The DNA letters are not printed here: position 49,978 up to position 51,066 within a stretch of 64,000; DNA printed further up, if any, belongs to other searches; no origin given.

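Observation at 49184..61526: Arn-like lipid-carrier amino-sugar module: GT2, ArnD-like deacylase and GT-C transferase, with duplicated parts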

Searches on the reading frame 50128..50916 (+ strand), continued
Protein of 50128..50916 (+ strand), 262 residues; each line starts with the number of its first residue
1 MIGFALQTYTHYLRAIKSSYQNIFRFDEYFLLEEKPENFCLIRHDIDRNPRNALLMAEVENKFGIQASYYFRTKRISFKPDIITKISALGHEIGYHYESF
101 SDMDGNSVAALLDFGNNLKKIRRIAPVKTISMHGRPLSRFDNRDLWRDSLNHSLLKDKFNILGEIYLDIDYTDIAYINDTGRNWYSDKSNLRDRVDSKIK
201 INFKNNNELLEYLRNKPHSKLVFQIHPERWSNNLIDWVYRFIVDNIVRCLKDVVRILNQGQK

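Call 59: search_protein_families(library=pfam, proteins=[L012:10753-11724:+, L014:10756-11739:+, L017:3338-4315:+, L083:10762-11781:+, L021:10672-11784:+, L023:10882-12192:+, L030:7245-8315:+, L069:3658-4824:+, L054:10747-11556:+, L078:11543-12643:+], max_evalue=0.01)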
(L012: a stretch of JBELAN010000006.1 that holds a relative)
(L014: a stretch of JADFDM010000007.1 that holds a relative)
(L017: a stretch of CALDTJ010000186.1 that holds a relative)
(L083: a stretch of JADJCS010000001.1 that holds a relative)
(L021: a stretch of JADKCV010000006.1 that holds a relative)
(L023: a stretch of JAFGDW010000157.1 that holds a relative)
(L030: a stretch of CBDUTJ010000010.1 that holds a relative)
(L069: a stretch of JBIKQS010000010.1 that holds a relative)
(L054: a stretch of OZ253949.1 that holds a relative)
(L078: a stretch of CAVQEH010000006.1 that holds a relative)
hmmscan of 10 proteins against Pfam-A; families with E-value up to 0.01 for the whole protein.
L012:10753-11724:+ (323 aa): 2 families
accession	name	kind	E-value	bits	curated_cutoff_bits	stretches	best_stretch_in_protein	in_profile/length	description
PF13480.13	Acetyltransf_6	-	1.4e-05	25.7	22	1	163-270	12-126/143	Acetyltransferase (GNAT) domain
PF02388.22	FemAB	-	0.007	15.7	24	1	206-294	284-380/406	FemAB family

L014:10756-11739:+ (327 aa): 1 family
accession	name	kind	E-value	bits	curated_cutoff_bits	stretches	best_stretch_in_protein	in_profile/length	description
PF13480.13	Acetyltransf_6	-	0.0001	22.9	22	1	156-272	4-127/143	Acetyltransferase (GNAT) domain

L017:3338-4315:+ (325 aa): 1 family
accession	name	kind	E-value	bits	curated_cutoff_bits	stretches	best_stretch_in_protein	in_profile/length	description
PF13480.13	Acetyltransf_6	-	2.2e-06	28.3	22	1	175-275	30-133/143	Acetyltransferase (GNAT) domain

L083:10762-11781:+ (339 aa): 1 family
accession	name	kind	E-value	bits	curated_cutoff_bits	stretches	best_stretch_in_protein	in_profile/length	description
PF00132.30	Hexapep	-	1.8e-10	40.5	27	1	163-197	2-36/36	Bacterial transferase hexapeptide (six repeats)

L021:10672-11784:+ (370 aa): 1 family
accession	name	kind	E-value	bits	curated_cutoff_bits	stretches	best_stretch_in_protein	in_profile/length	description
PF00132.30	Hexapep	-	3.2e-12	46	27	1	193-227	2-36/36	Bacterial transferase hexapeptide (six repeats)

L023:10882-12192:+ (436 aa): 1 family
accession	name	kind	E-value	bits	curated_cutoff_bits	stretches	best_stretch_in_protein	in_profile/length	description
PF01663.27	Phosphodiest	-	2.6e-43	149.4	23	1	10-381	1-330/342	Type I phosphodiesterase / nucleotide pyrophosphatase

L030:7245-8315:+ (356 aa): 2 families
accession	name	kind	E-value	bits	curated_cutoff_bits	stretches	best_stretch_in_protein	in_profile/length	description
PF04007.18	DUF354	-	1.9e-21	77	22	1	1-269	1-284/349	Protein of unknown function (DUF354)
PF00534.26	Glycos_transf_1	-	0.0035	17.3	26.4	0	242-319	95-171/172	Glycosyl transferases group 1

L069:3658-4824:+ (388 aa): 3 families
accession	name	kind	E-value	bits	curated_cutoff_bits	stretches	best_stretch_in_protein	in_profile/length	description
PF02786.22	CPSase_L_D2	-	6.4e-07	29.5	19.8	1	121-302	3-189/211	Carbamoyl-phosphate synthase L chain, ATP binding domain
PF08443.16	RimK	-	0.00017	21.7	21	1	124-230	8-106/188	RimK-like ATP-grasp domain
PF15632.11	ATPgrasp_Ter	-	0.00033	20.9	29.1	1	196-317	3-110/131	ATP-grasp in the biosynthetic pathway with Ter operon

L054:10747-11556:+ (269 aa): 1 family
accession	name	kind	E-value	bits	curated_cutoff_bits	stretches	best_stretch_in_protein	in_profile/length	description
PF00551.24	Formyl_trans_N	-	2.8e-19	70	26.1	1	105-216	68-179/181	Formyl transferase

L078:11543-12643:+ (366 aa): 1 family
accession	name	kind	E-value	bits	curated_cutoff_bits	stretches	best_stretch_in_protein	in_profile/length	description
PF02397.22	Bac_transf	-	3.3e-26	92.4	27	1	205-356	35-175/179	Bacterial sugar transferase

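Call 60: fold_search(model_id=the predicted structure, library=pdb)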
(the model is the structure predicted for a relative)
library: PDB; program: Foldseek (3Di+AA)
matches with E <= 10: 1436; with E <= 0.001: 12
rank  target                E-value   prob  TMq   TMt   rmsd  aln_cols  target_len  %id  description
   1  6hm9                  9.8e-05  1.00  0.42  0.41   9.0       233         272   12  Crystal structure of a BA3943 mutant,a CE4 family pseudoenzyme with restored enzymatic activity. (released 2019-10-09)
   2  2j13                  1.2e-04  1.00  0.40  0.48  12.7       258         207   13  Structure of a family 4 carbohydrate esterase from Bacillus anthracis (released 2006-10-03)
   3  1ny1_A                3.7e-04  1.00  0.41  0.45  10.1       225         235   12  CRYSTAL STRUCTURE OF B. SUBTILIS POLYSACCHARIDE DEACETYLASE NORTHEAST STRUCTURAL GENOMICS CONSORTIUM TARGET SR127. (released 2003-03-18)
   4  6hpa                  4.2e-04  1.00  0.40  0.39   9.4       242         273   12  Crystal structure of a BA3943 mutant,a CE4 family pseudoenzyme (released 2019-10-09)
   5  6h8n_A                5.1e-04  1.00  0.40  0.48  14.4       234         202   12  Structure of peptidoglycan deacetylase PdaC from Bacillus subtilis - mutant D285S (released 2019-11-13)
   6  7ax7                  5.1e-04  1.00  0.37  0.46   8.1       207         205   13  Crystal structure of the Xyl-CE4 domain of a multidomain xylanase from the hindgut metagenome of Trinervitermes trinervo (released 2020-11-18)
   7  7bkf                  5.7e-04  1.00  0.42  0.39   9.0       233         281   12  Crystal structure of WT BA3943, a CE4 family pseudoenzyme from Bacillus Anthracis (released 2021-05-19)
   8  6h8l_B                5.7e-04  1.00  0.40  0.48  14.2       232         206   11  Structure of peptidoglycan deacetylase PdaC from Bacillus subtilis (released 2019-11-13)
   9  6h8n_B                6.1e-04  1.00  0.39  0.48  14.3       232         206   11  Structure of peptidoglycan deacetylase PdaC from Bacillus subtilis - mutant D285S (released 2019-11-13)
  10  6h8l_A                6.9e-04  1.00  0.38  0.47  14.4       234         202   12  Structure of peptidoglycan deacetylase PdaC from Bacillus subtilis (released 2019-11-13)
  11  2vyo                  9.3e-04  1.00  0.46  0.57   6.1       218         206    9  Chitin deacetylase family member from Encephalitozoon cuniculi (released 2008-08-12)
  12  2c1i                  9.3e-04  0.99  0.37  0.28   9.4       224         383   16  Structure of Streptococcus pneumoniae peptidoglycan deacetylase (SpPgdA) D 275 N Mutant. (released 2005-09-20)
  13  1w17_B                1.8e-03  1.00  0.43  0.47  11.9       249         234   10  Structure of Bacillus subtilis PdaA, a family 4 Carbohydrate esterase. (released 2005-01-10)
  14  7fbw                  1.9e-03  1.00  0.43  0.58   4.9       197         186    9  Acetylxylan esterase from Caldanaerobacter subterraneus subsp. tengcongensis (released 2021-10-27)
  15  4m1b_A                3.0e-03  0.99  0.40  0.50   7.6       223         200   12  Structural Determination of BA0150, a Polysaccharide Deacetylase from Bacillus anthracis (released 2014-02-12)
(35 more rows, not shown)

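Call 63: search_protein_representatives(alignment_id=A2)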
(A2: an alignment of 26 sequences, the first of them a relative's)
Query: 26 sequences, 261 profile positions. Proteins with E-value up to 0.001 (for the whole library): 4705; up to 1e-10: 1584; up to 1e-30: 519. The best 150 are listed.
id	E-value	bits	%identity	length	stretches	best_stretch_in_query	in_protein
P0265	1.8e-90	318.9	-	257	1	1-257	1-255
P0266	3.5e-89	314.7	-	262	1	2-258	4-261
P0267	6.8e-79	281.0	-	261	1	2-253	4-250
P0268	9.3e-79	280.6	-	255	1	2-254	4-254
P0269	2.5e-78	279.2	-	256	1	3-256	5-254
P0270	3.5e-78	278.7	-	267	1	2-256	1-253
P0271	5.1e-76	271.6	-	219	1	1-159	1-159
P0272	2.6e-75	269.2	-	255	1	2-256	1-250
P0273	1.5e-74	266.8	-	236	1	2-220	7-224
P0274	9.1e-73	260.9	-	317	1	3-257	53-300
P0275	2.3e-72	259.6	-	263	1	1-259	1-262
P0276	4.3e-72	258.7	-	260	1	2-259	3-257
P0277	4.8e-71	255.3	-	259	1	1-258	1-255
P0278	6.1e-70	251.7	-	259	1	2-255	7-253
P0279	6.6e-70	251.5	-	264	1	2-259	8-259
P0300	1.4e-66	240.7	-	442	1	3-255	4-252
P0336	8.2e-63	228.3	-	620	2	1-258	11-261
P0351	8.9e-62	224.9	-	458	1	3-257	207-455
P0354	1.1e-61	224.6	-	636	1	3-259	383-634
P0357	1.5e-61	224.2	-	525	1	2-256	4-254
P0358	1.7e-61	224.0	-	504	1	2-258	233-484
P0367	7.2e-61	221.9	-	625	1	2-253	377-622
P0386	1.7e-59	217.4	-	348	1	33-256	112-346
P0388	3.7e-59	216.3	-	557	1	1-258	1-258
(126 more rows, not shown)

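Call 65: search_protein_families(library=pfam, proteins=[P0336, P0354, P0367, P0351, P0358, P0357, P0388, P0300, P0386, P0274], max_evalue=0.001)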
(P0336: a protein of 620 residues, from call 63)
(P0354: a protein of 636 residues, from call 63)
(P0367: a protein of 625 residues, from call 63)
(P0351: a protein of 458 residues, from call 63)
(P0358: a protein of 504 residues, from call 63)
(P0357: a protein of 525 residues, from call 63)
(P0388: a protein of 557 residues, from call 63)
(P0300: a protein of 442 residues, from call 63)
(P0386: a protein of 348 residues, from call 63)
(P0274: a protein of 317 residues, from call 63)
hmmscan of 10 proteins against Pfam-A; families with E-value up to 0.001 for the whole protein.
P0336 (620 aa): 3 families
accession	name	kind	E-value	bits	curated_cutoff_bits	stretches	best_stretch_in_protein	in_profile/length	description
PF01522.26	Polysacc_deac_1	-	1.6e-20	73.7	23.1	1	347-452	19-121/124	Polysaccharide deacetylase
PF10096.14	DUF2334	-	4.8e-07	30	26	1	337-495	18-154/203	Uncharacterized protein conserved in bacteria (DUF2334)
PF11959.13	DUF3473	-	0.00071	20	29.6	0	477-566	13-99/130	Domain of unknown function (DUF3473)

P0354 (636 aa): 1 family
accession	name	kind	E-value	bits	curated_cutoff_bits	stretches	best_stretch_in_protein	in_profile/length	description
PF04007.18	DUF354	-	0.00042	19.9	22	0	12-272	12-284/349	Protein of unknown function (DUF354)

P0367 (625 aa): 4 families
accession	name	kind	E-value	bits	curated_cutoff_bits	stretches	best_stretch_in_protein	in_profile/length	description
PF00534.26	Glycos_transf_1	-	1.2e-12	48.1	26.4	1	181-341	4-160/172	Glycosyl transferases group 1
PF13439.12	Glyco_transf_4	-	1.4e-10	41.9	28.5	1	18-171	6-165/170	Glycosyltransferase Family 4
PF13692.12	Glyco_trans_1_4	-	3.1e-08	34.4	27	1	194-336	3-141/142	Glycosyl transferases group 1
PF13579.12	Glyco_trans_4_4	-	7e-07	30.2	29.7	1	58-160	49-145/158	Glycosyl transferase 4-like domain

P0351 (458 aa): 0 families

P0358 (504 aa): 0 families

P0357 (525 aa): 1 family
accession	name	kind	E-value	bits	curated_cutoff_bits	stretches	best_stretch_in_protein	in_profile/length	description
PF02397.22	Bac_transf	-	1.6e-19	70.5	27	1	366-479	38-140/179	Bacterial sugar transferase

P0388 (557 aa): 1 family
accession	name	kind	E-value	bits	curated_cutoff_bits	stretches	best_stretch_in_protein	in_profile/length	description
PF00551.24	Formyl_trans_N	-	1.7e-12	47.9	26.1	1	378-485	61-168/181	Formyl transferase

P0300 (442 aa): 1 family
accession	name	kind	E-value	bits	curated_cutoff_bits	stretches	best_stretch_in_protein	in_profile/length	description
PF13098.12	Thioredoxin_2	-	4.1e-14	53.2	27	1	318-439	2-104/104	Thioredoxin-like domain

P0386 (348 aa): 0 families

P0274 (317 aa): 0 families

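Call 75: search_protein_families(library=pfam, proteins=[L020:5582-8041:-, L020:8062-8865:-, L022:10762-11400:+, L022:11405-12610:+, L022:14340-16310:+, L024:11746-13404:-, L012:11731-12375:+, L024:9302-9946:-, L024:8755-9318:-, L024:7820-8758:-], max_evalue=0.01)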
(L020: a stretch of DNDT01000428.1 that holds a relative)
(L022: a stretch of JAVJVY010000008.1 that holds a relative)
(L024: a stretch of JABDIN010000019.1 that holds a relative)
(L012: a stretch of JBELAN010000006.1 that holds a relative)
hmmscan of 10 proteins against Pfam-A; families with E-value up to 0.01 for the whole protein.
L020:5582-8041:- (819 aa): 4 families
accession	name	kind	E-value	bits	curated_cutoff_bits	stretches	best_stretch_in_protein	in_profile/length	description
PF18939.6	DUF5686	-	3.4e-75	254.2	39.2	1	128-747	8-652/669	Family of unknown function (DUF5686)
PF13715.12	CarbopepD_reg_2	-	2e-18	66.6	32.2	1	26-110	1-88/88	CarboxypepD_reg-like domain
PF13620.12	CarboxypepD_reg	-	1.9e-09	38.2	32.3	1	26-98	2-81/82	Carboxypeptidase regulatory-like domain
PF23591.1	CILP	-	0.0019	18.6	27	1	22-78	3-58/90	Cartilage intermediate layer protein 1-like domain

L020:8062-8865:- (267 aa): 1 family
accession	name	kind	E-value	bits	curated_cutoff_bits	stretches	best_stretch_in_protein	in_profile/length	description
PF00902.23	TatC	-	3.3e-66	223.5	25.1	1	11-245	1-208/208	Sec-independent protein translocase protein (TatC)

L022:10762-11400:+ (212 aa): 1 family
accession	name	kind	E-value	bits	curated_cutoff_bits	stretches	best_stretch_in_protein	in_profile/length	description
PF00685.33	Sulfotransfer_1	-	0.0053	16.6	22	1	4-119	4-115/255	Sulfotransferase domain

L022:11405-12610:+ (401 aa): 6 families
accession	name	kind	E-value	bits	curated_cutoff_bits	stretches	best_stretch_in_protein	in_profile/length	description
PF00534.26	Glycos_transf_1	-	2.7e-42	144.7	26.4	1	200-375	3-171/172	Glycosyl transferases group 1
PF13692.12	Glyco_trans_1_4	-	3e-35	122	27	1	215-362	4-142/142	Glycosyl transferases group 1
PF13439.12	Glyco_transf_4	-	1.1e-19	71.6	28.5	1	18-193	4-170/170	Glycosyltransferase Family 4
PF13524.12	Glyco_trans_1_2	-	7.2e-10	39.4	25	1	244-391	13-143/144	Glycosyl transferase-like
PF20706.3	GT4-conflict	-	7.6e-08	32.2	26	1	182-345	174-335/385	Family 4 Glycosyltransferase in conflict systems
PF13579.12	Glyco_trans_4_4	-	3.2e-07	31.3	29.7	1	18-181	3-149/158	Glycosyl transferase 4-like domain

L022:14340-16310:+ (656 aa): 15 families
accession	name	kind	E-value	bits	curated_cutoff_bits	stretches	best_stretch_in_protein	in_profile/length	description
PF07719.23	TPR_2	-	3e-21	74.2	27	3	609-641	1-33/34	Tetratricopeptide repeat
PF13432.12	TPR_16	-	3.4e-17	63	32.7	1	489-543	9-63/65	Tetratricopeptide repeat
PF00515.34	TPR_1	-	1.1e-16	60.2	27.8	2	609-642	1-34/34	Tetratricopeptide repeat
PF14559.12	TPR_19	-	2.1e-16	60.4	25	2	588-631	4-47/68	Tetratricopeptide repeat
PF13431.12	TPR_17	-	3.8e-14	52.1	24.4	1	597-630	1-34/34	Tetratricopeptide repeat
PF13428.12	TPR_14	-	5.4e-13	48.7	23.5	1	512-546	2-36/44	Tetratricopeptide repeat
PF13424.12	TPR_12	-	9.1e-13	48.6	30.1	1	480-541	6-75/77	Tetratricopeptide repeat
PF13181.12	TPR_8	-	4.3e-11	42.5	25.7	1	511-543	1-33/34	Tetratricopeptide repeat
PF13414.12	TPR_11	-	1.2e-08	34.9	26.8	1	586-620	5-39/42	TPR repeat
PF12895.13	ANAPC3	-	1e-05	26.1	27.2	0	575-631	23-78/82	Anaphase-promoting complex, cyclosome, subunit 3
PF23914.1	TPR_CcmH_CycH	-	0.00014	22.2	42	0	588-612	63-87/158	Cytochrome c-type biogenesis protein H TPR domain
PF13374.12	TPR_10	-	0.00083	19.7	27.5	0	448-472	7-31/42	Tetratricopeptide repeat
PF02259.29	FAT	-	0.0043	16.8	24.2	1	503-616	174-290/343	FAT domain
PF25062.1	ARM_TT21_N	-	0.0053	17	40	0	507-621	96-207/222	Tetratricopeptide repeat protein 21 N-terminal ARM repeat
PF13176.12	TPR_7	-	0.0069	16.8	27.9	0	450-472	6-28/36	Tetratricopeptide repeat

L024:11746-13404:- (552 aa): 2 families
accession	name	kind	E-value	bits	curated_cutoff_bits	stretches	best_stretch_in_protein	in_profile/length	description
PF13231.12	PMT_2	-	4.9e-10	40.3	26.1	1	77-214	16-154/160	Dolichyl-phosphate-mannose-protein mannosyltransferase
PF02366.24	PMT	-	1.3e-07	31.8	22.7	1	88-233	89-237/245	Dolichyl-phosphate-mannose-protein mannosyltransferase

L012:11731-12375:+ (214 aa): 6 families
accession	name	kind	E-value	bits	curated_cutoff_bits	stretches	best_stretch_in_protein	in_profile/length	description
PF13489.12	Methyltransf_23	-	2.6e-06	27.7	27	1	31-133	20-124/164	Methyltransferase domain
PF08242.18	Methyltransf_12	-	6.3e-06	27.3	30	1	38-122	1-97/98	Methyltransferase domain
PF08241.18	Methyltransf_11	-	2.1e-05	25.5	21.2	1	38-125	1-95/95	Methyltransferase domain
PF05401.17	NodS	-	8.4e-05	22.9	24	1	28-128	38-147/201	Nodulation protein S (NodS)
PF13847.12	Methyltransf_31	-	0.0012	19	27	1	37-129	7-113/145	Methyltransferase domain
PF05175.20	MTS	-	0.0022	18.1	23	1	25-137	23-150/170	Methyltransferase small domain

L024:9302-9946:- (214 aa): 1 family
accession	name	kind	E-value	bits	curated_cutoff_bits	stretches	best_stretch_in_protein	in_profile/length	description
PF00685.33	Sulfotransfer_1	-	0.0033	17.3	22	1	3-120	3-115/255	Sulfotransferase domain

L024:8755-9318:- (187 aa): 3 families
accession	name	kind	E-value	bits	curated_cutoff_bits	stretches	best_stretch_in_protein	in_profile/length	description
PF00132.30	Hexapep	-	1.8e-13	50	27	1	124-157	2-35/36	Bacterial transferase hexapeptide (six repeats)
PF14602.12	Hexapep_2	-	8.3e-10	38.7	27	1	123-157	1-33/34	Hexapeptide repeat of succinyl-transferase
PF25087.1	GMPPB_C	-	0.0041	17.2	39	0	121-158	8-45/110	GMPPB C-terminal domain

L024:7820-8758:- (312 aa): 1 family
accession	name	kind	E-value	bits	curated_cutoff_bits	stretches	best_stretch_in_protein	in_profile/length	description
PF03706.18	LPG_synthase_TM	-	3e-19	70.1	33.4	1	19-292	3-298/302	Lysylphosphatidylglycerol synthase TM region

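Call 91: search_solved_structures(query=L030:7245-8315:+, max_evalue=1)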
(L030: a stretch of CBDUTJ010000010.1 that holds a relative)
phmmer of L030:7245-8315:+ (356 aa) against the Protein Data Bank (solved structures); distinct sequences matched with E-value up to 1: 2.
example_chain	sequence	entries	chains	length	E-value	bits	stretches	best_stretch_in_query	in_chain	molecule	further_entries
7zcl_A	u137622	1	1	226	0.9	11.9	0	55-95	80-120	Collariella virescens UPO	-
7zcl_B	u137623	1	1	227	0.9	11.9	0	55-95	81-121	Collariella virescens UPO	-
